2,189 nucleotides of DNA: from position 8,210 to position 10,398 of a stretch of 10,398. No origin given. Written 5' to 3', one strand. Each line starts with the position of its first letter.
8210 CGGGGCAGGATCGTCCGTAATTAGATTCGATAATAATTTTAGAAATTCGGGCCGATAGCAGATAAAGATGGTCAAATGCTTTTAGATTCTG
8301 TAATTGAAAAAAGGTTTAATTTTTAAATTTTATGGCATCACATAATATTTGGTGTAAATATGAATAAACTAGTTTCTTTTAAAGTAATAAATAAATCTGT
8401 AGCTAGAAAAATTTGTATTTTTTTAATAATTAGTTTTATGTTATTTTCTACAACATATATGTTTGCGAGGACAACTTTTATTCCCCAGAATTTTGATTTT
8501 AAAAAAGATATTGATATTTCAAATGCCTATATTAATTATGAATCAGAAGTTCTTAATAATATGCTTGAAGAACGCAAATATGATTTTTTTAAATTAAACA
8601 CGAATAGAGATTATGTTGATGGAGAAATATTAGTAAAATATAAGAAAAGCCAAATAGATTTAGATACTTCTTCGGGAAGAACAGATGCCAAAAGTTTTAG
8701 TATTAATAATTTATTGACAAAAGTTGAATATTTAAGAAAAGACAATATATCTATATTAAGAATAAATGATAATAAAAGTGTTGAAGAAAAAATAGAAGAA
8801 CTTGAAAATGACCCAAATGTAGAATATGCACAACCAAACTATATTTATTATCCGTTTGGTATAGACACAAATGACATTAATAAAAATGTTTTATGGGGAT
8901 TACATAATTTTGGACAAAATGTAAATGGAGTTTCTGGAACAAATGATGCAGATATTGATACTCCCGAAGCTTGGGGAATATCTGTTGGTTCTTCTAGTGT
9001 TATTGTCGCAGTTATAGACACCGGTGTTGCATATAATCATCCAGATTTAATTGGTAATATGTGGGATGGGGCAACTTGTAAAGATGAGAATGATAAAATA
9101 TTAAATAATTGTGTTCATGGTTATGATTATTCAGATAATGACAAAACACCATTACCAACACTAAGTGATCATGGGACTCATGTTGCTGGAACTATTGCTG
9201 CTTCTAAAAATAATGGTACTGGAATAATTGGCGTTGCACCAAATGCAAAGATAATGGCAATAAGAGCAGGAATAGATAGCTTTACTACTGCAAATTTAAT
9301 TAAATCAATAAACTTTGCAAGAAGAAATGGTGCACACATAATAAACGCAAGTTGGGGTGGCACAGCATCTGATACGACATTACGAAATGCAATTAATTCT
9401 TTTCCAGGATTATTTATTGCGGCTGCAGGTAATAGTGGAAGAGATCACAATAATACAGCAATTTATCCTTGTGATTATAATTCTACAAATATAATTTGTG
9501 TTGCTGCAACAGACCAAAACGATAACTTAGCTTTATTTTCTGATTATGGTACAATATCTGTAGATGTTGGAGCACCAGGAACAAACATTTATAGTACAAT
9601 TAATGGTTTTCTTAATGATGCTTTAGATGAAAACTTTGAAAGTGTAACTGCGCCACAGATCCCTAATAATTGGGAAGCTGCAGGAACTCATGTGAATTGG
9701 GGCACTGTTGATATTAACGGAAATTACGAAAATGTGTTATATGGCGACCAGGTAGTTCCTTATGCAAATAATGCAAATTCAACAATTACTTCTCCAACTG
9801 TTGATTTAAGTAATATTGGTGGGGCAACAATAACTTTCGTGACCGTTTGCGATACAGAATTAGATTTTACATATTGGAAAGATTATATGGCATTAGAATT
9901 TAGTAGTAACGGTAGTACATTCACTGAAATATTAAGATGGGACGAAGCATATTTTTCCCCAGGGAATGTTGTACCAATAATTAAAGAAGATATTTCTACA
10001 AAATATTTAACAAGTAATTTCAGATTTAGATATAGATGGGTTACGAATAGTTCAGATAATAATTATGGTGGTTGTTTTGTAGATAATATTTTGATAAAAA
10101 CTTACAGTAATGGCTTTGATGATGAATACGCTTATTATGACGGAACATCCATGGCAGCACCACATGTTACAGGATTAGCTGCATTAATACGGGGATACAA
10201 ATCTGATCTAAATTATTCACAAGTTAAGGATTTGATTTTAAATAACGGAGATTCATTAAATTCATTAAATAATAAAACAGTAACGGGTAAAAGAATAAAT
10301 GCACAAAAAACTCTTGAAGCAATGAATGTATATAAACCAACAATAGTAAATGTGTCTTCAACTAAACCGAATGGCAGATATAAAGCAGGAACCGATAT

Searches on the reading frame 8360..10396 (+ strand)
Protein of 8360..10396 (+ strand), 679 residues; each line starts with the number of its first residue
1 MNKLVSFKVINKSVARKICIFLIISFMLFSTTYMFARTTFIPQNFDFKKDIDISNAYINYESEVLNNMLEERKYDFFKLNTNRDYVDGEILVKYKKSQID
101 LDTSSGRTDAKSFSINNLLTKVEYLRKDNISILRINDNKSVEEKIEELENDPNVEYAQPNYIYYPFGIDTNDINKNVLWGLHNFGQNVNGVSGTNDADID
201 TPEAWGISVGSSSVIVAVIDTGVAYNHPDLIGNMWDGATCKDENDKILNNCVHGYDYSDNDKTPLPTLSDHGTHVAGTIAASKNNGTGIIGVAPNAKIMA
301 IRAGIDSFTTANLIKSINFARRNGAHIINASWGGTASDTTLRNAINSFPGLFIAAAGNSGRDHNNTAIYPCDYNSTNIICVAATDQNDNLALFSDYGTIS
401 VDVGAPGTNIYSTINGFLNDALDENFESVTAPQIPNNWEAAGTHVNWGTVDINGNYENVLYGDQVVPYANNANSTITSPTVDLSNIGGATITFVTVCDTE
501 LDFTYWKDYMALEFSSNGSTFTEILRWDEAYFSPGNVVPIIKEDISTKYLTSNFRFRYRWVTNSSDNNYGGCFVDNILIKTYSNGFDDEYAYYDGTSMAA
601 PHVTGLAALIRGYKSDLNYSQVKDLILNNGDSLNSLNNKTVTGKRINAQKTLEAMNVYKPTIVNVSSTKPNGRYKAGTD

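Call 55: search_protein_families(library=pfam, proteins=[window:8360-10396:+], max_evalue=0.001)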
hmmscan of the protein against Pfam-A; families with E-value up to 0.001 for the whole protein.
window:8360-10396:+ (679 aa): 2 families
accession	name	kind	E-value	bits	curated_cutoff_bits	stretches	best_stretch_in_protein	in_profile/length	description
PF00082.27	Peptidase_S8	-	3.4e-51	174.7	21.8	2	212-428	2-235/288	Subtilase family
PF22148.1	Fervidolysin_NPro-like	-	2.5e-12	47.4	21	1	80-160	10-81/81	Fervidolysin N-terminal prodomain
